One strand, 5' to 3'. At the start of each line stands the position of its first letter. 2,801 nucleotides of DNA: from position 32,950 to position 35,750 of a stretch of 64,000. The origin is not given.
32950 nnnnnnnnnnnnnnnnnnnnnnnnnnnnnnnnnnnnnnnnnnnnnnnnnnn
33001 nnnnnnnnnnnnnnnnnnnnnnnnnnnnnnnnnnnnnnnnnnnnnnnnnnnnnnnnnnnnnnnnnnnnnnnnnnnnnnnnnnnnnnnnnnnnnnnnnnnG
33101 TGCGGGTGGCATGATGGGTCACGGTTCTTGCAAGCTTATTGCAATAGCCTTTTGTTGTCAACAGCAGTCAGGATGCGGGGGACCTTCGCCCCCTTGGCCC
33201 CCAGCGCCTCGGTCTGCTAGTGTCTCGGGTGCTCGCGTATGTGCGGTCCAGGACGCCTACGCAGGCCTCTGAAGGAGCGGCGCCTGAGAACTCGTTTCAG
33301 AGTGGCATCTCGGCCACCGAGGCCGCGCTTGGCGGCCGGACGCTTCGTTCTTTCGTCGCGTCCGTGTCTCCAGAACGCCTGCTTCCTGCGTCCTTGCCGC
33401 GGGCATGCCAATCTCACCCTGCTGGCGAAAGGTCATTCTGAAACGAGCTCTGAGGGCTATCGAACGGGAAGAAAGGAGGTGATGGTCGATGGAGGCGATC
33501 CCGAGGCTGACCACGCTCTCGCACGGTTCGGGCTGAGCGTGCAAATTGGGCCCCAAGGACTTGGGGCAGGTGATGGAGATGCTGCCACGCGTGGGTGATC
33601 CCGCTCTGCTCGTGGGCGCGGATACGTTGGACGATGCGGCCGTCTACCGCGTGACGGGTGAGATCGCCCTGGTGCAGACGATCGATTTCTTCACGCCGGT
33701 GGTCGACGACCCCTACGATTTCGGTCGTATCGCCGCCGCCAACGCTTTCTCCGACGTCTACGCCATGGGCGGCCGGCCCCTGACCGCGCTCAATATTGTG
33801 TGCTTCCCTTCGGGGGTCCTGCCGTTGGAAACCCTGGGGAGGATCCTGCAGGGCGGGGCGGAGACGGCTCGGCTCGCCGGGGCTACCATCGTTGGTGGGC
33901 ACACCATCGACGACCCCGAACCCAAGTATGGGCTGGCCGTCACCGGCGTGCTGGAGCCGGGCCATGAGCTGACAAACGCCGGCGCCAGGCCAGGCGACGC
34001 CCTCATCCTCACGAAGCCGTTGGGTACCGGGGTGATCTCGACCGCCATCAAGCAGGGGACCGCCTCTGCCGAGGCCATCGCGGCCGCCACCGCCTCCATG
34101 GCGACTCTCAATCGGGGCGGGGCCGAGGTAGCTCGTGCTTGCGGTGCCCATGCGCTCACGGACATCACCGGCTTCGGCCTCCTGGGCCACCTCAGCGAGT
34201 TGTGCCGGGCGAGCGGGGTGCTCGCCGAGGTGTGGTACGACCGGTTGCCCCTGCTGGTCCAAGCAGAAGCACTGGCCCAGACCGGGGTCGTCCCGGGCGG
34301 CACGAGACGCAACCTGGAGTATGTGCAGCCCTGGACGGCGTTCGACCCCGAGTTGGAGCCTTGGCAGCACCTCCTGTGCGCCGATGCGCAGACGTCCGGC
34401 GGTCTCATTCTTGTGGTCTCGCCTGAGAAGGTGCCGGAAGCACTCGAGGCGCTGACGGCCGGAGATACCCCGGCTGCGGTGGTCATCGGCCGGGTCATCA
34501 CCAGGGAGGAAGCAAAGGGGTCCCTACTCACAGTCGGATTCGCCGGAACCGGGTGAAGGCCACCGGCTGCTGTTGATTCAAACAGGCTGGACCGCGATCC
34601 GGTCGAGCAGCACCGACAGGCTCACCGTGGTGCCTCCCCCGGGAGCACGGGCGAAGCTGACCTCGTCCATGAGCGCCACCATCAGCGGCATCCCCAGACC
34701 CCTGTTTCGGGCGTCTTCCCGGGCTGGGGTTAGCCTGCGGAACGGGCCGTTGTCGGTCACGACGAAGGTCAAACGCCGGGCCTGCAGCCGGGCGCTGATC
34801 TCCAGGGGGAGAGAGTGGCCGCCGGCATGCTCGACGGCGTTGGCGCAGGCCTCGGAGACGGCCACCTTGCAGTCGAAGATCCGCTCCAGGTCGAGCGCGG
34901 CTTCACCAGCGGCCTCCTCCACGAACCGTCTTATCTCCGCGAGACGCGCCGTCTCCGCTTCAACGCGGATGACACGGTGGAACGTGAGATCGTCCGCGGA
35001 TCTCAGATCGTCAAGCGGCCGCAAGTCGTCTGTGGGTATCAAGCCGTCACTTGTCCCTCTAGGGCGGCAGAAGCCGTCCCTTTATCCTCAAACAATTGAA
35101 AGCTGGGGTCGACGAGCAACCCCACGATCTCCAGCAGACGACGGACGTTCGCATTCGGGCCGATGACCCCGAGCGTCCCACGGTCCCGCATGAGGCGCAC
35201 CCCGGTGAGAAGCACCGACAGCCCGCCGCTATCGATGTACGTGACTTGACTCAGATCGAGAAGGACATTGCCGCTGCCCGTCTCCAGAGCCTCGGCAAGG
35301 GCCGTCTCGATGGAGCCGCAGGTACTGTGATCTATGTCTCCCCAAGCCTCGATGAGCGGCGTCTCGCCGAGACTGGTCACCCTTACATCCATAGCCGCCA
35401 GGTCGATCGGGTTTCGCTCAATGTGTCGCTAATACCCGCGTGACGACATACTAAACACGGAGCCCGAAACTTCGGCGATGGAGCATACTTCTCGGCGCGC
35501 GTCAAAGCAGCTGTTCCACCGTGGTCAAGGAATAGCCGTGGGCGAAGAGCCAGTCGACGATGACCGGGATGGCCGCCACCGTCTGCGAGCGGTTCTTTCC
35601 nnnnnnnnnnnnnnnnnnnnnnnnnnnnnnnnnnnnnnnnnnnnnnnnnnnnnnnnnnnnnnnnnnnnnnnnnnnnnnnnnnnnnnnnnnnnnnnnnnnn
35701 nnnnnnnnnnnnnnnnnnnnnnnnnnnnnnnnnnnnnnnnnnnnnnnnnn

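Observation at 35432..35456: General-stress (sigma-B/sigma-F-type) promoter in front of an rsbV-rsbW partner-switching pair that lacks its sigma-factor gene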

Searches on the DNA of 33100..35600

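Call 44: search_rna_families(source=window, start=33100, end=35600, threshold=evalue, max_evalue=1)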
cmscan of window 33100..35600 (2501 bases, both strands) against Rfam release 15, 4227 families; matches with E-value up to 1: 1.
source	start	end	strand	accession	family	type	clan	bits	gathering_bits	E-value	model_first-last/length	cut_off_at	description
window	34062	34129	-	RF03207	mir-3960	Gene; miRNA;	-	29.7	73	0.1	1-73/73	no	mir-3960 microRNA precursor family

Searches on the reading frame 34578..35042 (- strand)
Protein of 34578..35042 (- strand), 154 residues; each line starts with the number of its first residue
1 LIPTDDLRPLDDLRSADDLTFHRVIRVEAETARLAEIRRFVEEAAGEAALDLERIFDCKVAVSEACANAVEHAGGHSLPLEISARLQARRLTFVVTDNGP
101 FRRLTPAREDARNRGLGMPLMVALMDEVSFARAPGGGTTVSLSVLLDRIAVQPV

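Call 3: search_protein_families(library=pfam, proteins=[window:34578-35042:-], max_evalue=0.01)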
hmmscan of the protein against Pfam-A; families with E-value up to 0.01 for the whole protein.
window:34578-35042:- (154 aa): 2 families
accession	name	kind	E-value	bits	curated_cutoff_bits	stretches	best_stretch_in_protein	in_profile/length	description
PF13581.12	HATPase_c_2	-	4.2e-25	88.6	27.4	1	28-143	2-126/127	Histidine kinase-like ATPase domain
PF02518.31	HATPase_c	-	8e-08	33.1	26.4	1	61-145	9-108/111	Histidine kinase-, DNA gyrase B-, and HSP90-like ATPase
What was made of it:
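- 34578..35042 (-): rsbW/spoIIAB-type GHKL serine kinase, a putative anti-sigma factor (154 aa). The TTG start overlaps the STAS stop (TTGA). Pfam HATPase_c_2 at 4.2e-25 (call 3).
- Checked: The next ORF (35042..34578, 154 aa) matches HATPase_c_2 (call 3).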

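Call 8: find_encoding_contigs(protein=window:34578-35042:-, flank=10000, max_places=10)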
Protein window:34578-35042:- (154 aa): 1 contig read that carries it; 1 place shown.
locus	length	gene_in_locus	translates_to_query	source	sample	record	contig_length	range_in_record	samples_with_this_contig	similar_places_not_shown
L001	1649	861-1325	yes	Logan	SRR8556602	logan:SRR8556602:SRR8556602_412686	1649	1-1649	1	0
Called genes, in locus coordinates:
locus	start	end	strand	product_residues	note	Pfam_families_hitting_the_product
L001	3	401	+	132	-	?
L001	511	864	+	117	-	PF01740:STAS, PF13466:STAS_2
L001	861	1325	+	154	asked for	PF13581:HATPase_c_2, PF02518:HATPase_c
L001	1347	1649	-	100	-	?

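Call 9: find_homologous_proteins(query=window:34581-35042:-)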
Query window:34581-35042:- (154 aa): 277 proteins with E <= 0.001 among 531 candidates; the best 120 are listed.
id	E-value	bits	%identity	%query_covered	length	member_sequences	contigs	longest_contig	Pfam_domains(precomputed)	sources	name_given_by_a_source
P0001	1.0e-91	323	99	100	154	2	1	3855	PF13581.13,PF02518.32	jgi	-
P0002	9.3e-82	290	89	100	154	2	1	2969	PF13581.13,PF02518.32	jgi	jgi:serine/threonine-protein kinase RsbW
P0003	5.4e-76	272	84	100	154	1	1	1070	PF13581.13,PF02518.32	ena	-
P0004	2.8e-75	269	84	99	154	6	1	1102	PF13581.13,PF02518.32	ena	-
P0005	2.3e-74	266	83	100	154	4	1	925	PF13581.13,PF02518.32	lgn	-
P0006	6.8e-73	262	80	99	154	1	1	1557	PF13581.13,PF02518.32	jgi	jgi:serine/threonine-protein kinase RsbW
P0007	4.5e-72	259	81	100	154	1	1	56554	PF13581.13,PF02518.32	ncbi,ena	-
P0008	2.3e-71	257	83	96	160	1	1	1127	PF13581.13,PF02518.32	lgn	-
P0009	2.4e-71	257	80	99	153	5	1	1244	PF13581.13,PF02518.32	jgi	-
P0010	1.6e-68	248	77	99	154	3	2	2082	PF13581.13,PF02518.32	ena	-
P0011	2.6e-68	247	81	94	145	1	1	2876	PF13581.13,PF02518.32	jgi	-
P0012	2.6e-67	244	76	99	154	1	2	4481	PF13581.13,PF02518.32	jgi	jgi:anti-sigma regulatory factor (Ser/Thr protein kinase)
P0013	6.1e-67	242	76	99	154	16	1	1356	PF13581.13,PF02518.32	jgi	jgi:serine/threonine-protein kinase RsbW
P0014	1.0e-65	238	76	99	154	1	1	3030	PF13581.13,PF02518.32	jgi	jgi:serine/threonine-protein kinase RsbW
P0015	1.4e-65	238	77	100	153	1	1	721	PF13581.13,PF02518.32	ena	-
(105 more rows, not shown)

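Call 11: find_related_loci(query=A1, collection=genome_contigs, flank=10000)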
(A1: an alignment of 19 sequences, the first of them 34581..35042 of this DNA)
Query A1 (154 aa) in genome_contigs; peptide patterns used: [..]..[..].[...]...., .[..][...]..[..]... (x = any residue, [..] = any of these).
39 stretches matched a pattern; 30 encode a relative of the query (tblastn E <= 1e-3); 30 distinct loci.
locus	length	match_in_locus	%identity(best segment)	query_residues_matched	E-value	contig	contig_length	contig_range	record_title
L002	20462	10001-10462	81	1-154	1e-77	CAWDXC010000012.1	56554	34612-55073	MAG: uncultured Actinomycetes bacterium isolate MFD05942.bin.1.358 genome assembly, contig: contig_39965, whole genome s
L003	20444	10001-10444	80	1-148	1e-75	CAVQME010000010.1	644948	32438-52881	MAG: uncultured Actinomycetes bacterium isolate MFD00032.bin.1.257 genome assembly, contig: contig_9014, whole genome sh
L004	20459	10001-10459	78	1-153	3e-75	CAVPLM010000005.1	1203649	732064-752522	MAG: uncultured Actinomycetes bacterium isolate MFD00032.bin.2.39 genome assembly, contig: contig_39508, whole genome sh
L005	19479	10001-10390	78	21-150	1e-60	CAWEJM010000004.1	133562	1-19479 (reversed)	MAG: uncultured Actinomycetes bacterium isolate MFD05942.bin.2.29 genome assembly, contig: contig_12768, whole genome sh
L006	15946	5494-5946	70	3-153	5e-59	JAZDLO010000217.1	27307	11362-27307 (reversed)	MAG: bacterium isolate MEGAHIT-group-0.602 k141_1731191, whole genome shotgun sequence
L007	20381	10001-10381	72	25-151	4e-53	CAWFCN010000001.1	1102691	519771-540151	MAG: uncultured Actinomycetes bacterium isolate MFD04716.bin.1.353 genome assembly, contig: contig_10097, whole genome s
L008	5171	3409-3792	71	21-148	1e-52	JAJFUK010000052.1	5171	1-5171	MAG: Actinomycetes bacterium isolate bin.430 k141_4186598, whole genome shotgun sequence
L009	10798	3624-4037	66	11-148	5e-51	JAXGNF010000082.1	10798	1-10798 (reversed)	MAG: Thermoleophilia bacterium isolate AnMBR.bin25 bin25_82, whole genome shotgun sequence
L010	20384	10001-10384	70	19-147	2e-50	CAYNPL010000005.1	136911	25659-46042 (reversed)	MAG TPA_asm: uncultured Gaiellales bacterium isolate binchicken_co274_173 genome assembly, contig: NODE_239_length_13691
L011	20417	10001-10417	64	15-153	8e-50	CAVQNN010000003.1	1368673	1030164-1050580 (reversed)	MAG: uncultured Actinomycetes bacterium isolate MFD00905.bin.2.220 genome assembly, contig: contig_1459, whole genome sh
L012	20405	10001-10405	66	12-146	1e-49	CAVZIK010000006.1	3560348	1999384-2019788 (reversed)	MAG: uncultured Actinomycetes bacterium isolate MFD02416.bin.1.65 genome assembly, contig: contig_18476, whole genome sh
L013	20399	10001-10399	63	21-154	2e-49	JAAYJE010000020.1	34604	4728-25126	MAG: Actinomycetota bacterium isolate AS10tlH2TH_230 45006_AS10, whole genome shotgun sequence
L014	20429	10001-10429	62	6-148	4e-49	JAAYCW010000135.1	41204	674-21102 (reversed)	MAG: Actinomycetota bacterium isolate AS06rmzACSIP_50 218598_AS06, whole genome shotgun sequence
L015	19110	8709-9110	63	15-148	6e-49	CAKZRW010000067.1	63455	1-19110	MAG TPA_asm: uncultured actinobacterium isolate SRR5214706_bin.117_CONCOCT_v1.1_MAG genome assembly, contig: ERZ1744544.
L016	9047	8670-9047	65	23-148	1e-47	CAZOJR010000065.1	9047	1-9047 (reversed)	MAG TPA_asm: uncultured Gaiellales bacterium isolate SRP192927_co3_744 genome assembly, contig: NODE_20212_length_9047_c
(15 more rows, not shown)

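Call 20: search_protein_families(library=ncbifam, proteins=[window:34578-35042:-], max_evalue=0.001)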
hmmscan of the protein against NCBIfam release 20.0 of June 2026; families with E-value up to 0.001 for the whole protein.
window:34578-35042:- (154 aa): 4 families
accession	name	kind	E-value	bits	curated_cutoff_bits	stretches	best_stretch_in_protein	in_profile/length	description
NF041045.1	RsbA_anti_sig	subfamily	5e-15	55.5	210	1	28-143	185-301/303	anti-sigma factor RsbA family regulatory protein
NF003144.0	PRK04069.1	equivalog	3.9e-13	49.1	145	1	26-148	11-145/161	anti-sigma B factor RsbW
TIGR01925.2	spIIAB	equivalog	2.1e-11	43.8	135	1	27-143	7-133/137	anti-sigma F factor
TIGR01924.1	rsbW_low_gc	equivalog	3.9e-10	39.4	155.05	1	26-147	11-144/159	anti-sigma B factor RsbW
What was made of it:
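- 34578..35042 (-): It hits the NCBIfam RsbW, SpoIIAB and RsbA models but below their equivalog cutoffs (call 20).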

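Call 24: search_solved_structures(query=window:34581-35042:-, max_evalue=0.01, show_alignments=2)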
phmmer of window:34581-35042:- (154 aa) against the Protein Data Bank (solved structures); distinct sequences matched with E-value up to 0.01: 2.
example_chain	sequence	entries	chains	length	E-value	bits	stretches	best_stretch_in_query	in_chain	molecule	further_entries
6m36_A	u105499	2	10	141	8.6e-08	36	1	26-142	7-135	Serine-protein kinase RsbW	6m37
3ke6_A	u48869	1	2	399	0.00022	25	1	22-148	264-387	Protein Rv1364c/MT1410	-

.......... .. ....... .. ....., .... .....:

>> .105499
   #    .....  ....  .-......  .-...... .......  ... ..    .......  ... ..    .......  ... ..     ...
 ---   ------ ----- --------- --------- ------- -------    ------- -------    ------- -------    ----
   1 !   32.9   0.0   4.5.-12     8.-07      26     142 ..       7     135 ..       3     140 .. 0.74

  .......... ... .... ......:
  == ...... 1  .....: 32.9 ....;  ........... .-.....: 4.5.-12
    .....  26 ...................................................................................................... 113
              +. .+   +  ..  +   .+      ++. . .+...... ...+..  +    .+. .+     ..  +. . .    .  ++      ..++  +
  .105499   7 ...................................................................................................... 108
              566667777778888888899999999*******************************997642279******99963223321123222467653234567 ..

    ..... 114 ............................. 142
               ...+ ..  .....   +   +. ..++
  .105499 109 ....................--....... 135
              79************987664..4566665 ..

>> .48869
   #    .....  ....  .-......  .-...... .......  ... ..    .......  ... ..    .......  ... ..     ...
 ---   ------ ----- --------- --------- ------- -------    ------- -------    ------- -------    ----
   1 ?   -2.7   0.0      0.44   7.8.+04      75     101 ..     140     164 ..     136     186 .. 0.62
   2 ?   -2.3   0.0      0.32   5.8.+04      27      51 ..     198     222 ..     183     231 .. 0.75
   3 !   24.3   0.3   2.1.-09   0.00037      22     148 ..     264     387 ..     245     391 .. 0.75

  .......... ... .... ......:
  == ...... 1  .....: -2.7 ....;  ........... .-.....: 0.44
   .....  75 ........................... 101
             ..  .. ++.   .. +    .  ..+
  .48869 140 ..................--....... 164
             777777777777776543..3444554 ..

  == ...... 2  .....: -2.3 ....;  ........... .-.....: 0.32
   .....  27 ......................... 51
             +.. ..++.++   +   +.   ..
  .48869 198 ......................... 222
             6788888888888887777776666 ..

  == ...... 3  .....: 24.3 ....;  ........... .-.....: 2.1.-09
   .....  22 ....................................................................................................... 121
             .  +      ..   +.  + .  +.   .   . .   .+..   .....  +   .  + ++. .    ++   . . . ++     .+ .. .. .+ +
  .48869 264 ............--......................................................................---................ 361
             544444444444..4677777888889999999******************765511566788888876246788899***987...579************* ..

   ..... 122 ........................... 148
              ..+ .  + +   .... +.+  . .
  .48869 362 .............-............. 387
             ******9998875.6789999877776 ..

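Call 56: predict_structure(alignment_id=A1)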
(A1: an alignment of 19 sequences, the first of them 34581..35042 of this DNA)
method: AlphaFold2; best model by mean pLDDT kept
length: 154 residues; sequences in the alignment: 19
mean_pLDDT: 76.3   pTM: 0.72
mean pLDDT of the five models: 76.3, 76.0, 75.4, 75.2, 75.2
residues with pLDDT >= 90: 62; 70-90: 36; 50-70: 32; < 50: 24
segments of 3 or more residues with pLDDT < 50: 1-4, 6-15, 151-154
pLDDT, mean of each block of 10 residues (from residue 1): 47 57 87 81 95 94 87 70 94 87 53 57 87 81 81 42
secondary structure, 60 per line:
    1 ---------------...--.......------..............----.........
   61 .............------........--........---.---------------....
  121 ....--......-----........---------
elements in order: E21-27 H34-47 H52-72 E80-87 E90-97 H117-124 E127-132 E138-145

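Call 58: fold_search(model_id=the predicted structure, library=pdb)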
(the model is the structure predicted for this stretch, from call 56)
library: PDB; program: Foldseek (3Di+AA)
matches with E <= 10: 467; with E <= 0.001: 24
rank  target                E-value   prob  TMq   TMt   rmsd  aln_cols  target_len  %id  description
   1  6m36_A                9.1e-08  1.00  0.63  0.93   1.6       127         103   31  The crystal structure of B. subtilis RsbV/RsbW complex in the monoclinic crystal form (released 2020-07-15)
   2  6m37_A                1.8e-07  1.00  0.66  0.88   2.7       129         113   30  The crystal structure of B. subtilis RsbV/RsbW complex in the hexagonal crystal form (released 2020-07-15)
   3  1tid_A                2.6e-07  1.00  0.69  0.77   3.1       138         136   20  Crystal Structures of the ADP and ATP bound forms of the Bacillus Anti-sigma factor SpoIIAB in complex with the Anti-a (released 2004-06-15)
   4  6m37_C                2.9e-07  1.00  0.67  0.88   3.0       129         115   30  The crystal structure of B. subtilis RsbV/RsbW complex in the hexagonal crystal form (released 2020-07-15)
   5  1th8_A                3.1e-07  1.00  0.69  0.80   4.4       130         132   23  Crystal Structures of the ADP and ATP bound forms of the Bacillus Anti-sigma factor SpoIIAB in complex with the Anti-a (released 2004-06-15)
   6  1til_E                6.4e-07  1.00  0.70  0.76   4.3       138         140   21  Crystal Structures of the ADP and ATP bound forms of the Bacillus Anti-sigma factor SpoIIAB in complex with the Anti-a (released 2004-06-15)
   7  6m36_G                6.7e-07  1.00  0.63  0.91   1.6       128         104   30  The crystal structure of B. subtilis RsbV/RsbW complex in the monoclinic crystal form (released 2020-07-15)
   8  8jzt_B                7.1e-07  1.00  0.64  0.74   4.1       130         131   17  The sigF and anti-sigma factor complex (released 2024-10-16)
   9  1l0o_A                7.5e-07  1.00  0.69  0.75   4.2       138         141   20  Crystal Structure of the Bacillus stearothermophilus Anti-Sigma Factor SpoIIAB with the Sporulation Sigma Factor Sigma (released 2002-04-03)
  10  8ih8_D                9.4e-07  1.00  0.65  0.77   3.9       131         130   16  anti-sigmaF factor and Anti-sigmaF factor antagonist complex(usfx-RsfB) (released 2024-02-28)
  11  6m36_C                1.0e-06  1.00  0.63  0.91   1.6       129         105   29  The crystal structure of B. subtilis RsbV/RsbW complex in the monoclinic crystal form (released 2020-07-15)
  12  6m36_I                1.6e-06  1.00  0.64  0.92   1.7       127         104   31  The crystal structure of B. subtilis RsbV/RsbW complex in the monoclinic crystal form (released 2020-07-15)
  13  6m36_E                1.8e-06  1.00  0.61  0.93   1.5       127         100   28  The crystal structure of B. subtilis RsbV/RsbW complex in the monoclinic crystal form (released 2020-07-15)
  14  8ih8_C                1.9e-06  1.00  0.66  0.78   3.7       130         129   16  anti-sigmaF factor and Anti-sigmaF factor antagonist complex(usfx-RsfB) (released 2024-02-28)
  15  1tid_C                2.3e-06  1.00  0.67  0.76   4.4       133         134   22  Crystal Structures of the ADP and ATP bound forms of the Bacillus Anti-sigma factor SpoIIAB in complex with the Anti-a (released 2004-06-15)
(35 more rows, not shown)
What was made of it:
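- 34578..35042 (-): The AlphaFold model has pLDDT 76, and the top Foldseek hits are RsbW 6M36, SpoIIAB 1TID/1L0O and UsfX 8JZT/8IH8 (calls 56, 58).
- On RsbW/SpoIIAB anti-sigma serine kinases: The top fold matches are RsbW, SpoIIAB and UsfX, ahead of histidine kinases (call 58).
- Closest known: Bacillus subtilis rsbV-rsbW-sigB-rsbX unit with its internal SigB-dependent promoter. Same: RsbW is the closest solved structure to the kinase (6M36, about 30% identity; calls 24, 58).
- Closest known: Mycobacterium tuberculosis usfX-sigF operon, with its SigF-dependent promoter. Same: UsfX structures are among the top fold matches (8JZT, 8IH8; call 58).
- Bacillus RsbW and SpoIIAB are both kinase and anti-sigma, and they are the closest solved structures (6M36 at about 30% identity, rmsd 1.6 A; call 58).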
